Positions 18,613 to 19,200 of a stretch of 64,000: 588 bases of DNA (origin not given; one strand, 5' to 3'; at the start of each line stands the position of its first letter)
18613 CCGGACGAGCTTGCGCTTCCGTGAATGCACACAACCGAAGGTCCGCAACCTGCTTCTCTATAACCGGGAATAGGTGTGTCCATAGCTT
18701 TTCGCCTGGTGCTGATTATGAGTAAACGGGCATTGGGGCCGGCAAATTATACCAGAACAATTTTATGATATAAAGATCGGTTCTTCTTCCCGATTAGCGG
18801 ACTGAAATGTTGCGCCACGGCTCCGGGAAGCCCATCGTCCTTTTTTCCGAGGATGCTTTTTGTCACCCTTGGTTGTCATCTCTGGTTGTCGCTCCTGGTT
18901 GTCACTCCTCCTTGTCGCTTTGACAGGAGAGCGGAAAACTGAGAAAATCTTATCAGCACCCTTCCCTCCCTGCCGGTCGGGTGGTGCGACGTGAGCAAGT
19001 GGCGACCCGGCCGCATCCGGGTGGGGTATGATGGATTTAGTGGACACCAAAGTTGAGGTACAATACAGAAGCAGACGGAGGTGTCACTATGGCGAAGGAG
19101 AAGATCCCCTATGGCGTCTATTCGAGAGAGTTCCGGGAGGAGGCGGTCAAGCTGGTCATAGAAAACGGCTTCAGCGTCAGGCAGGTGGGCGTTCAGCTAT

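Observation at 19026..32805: Near-identical IS3-family copies in inverted orientation bracket 11 kb that includes nadK-recN: a potentially invertible segment rather than a classic composite transposon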

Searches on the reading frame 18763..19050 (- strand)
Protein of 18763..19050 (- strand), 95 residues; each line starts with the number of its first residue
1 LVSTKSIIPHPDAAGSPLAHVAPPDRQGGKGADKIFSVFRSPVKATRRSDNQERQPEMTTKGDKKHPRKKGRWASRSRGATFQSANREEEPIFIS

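Call 11: search_protein_families(library=pfam, proteins=[window:18763-19050:-])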
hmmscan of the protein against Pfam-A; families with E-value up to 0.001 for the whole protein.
window:18763-19050:- (95 aa): 0 families

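Call 35: search_protein_families(library=ncbifam, proteins=[window:18763-19050:-])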
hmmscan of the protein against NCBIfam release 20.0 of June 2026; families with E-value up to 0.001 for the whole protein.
window:18763-19050:- (95 aa): 0 families
